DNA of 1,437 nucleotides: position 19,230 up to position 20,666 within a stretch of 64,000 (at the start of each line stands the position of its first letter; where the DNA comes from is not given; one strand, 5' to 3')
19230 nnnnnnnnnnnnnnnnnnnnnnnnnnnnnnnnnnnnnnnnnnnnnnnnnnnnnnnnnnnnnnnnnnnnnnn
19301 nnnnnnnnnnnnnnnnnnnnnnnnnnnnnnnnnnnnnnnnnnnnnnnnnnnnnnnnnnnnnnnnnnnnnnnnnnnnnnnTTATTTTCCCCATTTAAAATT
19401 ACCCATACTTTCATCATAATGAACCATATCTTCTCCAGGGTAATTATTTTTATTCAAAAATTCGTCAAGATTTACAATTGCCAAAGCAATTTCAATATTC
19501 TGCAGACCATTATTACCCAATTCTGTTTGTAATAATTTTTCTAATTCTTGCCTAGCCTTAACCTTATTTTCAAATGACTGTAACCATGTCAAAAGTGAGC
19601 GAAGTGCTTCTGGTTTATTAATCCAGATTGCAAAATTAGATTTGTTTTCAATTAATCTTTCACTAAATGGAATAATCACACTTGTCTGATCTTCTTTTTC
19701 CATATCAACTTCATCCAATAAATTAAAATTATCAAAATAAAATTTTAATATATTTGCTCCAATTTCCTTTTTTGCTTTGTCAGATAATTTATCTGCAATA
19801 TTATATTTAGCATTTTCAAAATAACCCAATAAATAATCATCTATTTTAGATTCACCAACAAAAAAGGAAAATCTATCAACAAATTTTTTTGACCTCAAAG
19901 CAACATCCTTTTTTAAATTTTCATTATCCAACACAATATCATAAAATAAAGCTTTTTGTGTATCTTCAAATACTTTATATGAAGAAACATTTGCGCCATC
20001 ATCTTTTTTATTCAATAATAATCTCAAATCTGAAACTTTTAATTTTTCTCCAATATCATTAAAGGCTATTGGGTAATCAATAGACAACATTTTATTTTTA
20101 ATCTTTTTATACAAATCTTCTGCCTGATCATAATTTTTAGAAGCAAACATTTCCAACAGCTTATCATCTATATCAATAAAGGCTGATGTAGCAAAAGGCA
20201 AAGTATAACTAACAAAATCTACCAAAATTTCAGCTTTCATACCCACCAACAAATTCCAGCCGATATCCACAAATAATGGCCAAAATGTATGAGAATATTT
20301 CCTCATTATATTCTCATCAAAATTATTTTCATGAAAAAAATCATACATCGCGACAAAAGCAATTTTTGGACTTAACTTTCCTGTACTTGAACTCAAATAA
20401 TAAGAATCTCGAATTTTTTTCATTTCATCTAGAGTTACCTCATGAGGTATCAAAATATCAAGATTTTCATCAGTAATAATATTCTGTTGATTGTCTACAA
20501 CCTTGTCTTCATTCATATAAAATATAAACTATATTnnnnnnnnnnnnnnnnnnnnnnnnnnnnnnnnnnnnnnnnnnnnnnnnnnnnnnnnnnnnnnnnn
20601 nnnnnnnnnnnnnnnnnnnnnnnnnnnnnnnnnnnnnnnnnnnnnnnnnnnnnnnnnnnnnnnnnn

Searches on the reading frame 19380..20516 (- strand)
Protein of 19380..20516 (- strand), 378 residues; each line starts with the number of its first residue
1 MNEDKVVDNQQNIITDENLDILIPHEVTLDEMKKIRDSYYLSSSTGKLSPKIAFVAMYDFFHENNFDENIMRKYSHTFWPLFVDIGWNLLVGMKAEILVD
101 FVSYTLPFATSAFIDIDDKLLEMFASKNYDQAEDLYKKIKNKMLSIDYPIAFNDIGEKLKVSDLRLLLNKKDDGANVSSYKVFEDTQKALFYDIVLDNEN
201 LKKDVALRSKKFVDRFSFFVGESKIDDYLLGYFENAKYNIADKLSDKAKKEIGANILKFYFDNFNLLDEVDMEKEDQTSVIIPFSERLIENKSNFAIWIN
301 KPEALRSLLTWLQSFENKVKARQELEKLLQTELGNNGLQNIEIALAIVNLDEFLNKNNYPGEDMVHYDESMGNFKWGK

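Call 5: search_protein_families(library=pfam, proteins=[window:19380-20516:-], max_evalue=0.01)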
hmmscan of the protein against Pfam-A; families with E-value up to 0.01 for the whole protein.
window:19380-20516:- (378 aa): 0 families

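Call 24: search_protein_families(library=pfam, proteins=[window:19380-20516:-], max_evalue=5)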
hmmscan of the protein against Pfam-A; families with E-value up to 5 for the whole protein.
window:19380-20516:- (378 aa): 1 family
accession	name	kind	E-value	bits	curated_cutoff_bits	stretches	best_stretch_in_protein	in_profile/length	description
PF14769.11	CLAMP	-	0.092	13.6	22.7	1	109-145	15-51/99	Flagellar C1a complex subunit C1a-32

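Call 28: search_protein_families(library=ncbifam, proteins=[window:19380-20516:-], max_evalue=1)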
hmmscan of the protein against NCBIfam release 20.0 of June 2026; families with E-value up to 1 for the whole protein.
window:19380-20516:- (378 aa): 1 family
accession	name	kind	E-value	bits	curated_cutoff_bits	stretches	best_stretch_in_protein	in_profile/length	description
NF001784.0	PRK00517.2-1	equivalog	0.039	13.4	244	1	123-201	6-81/290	50S ribosomal protein L11 methyltransferase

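Call 85: search_protein_families(library=phrogs, proteins=[window:19380-20516:-], max_evalue=0.1)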
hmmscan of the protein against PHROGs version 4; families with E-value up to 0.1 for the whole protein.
window:19380-20516:- (378 aa): 0 families
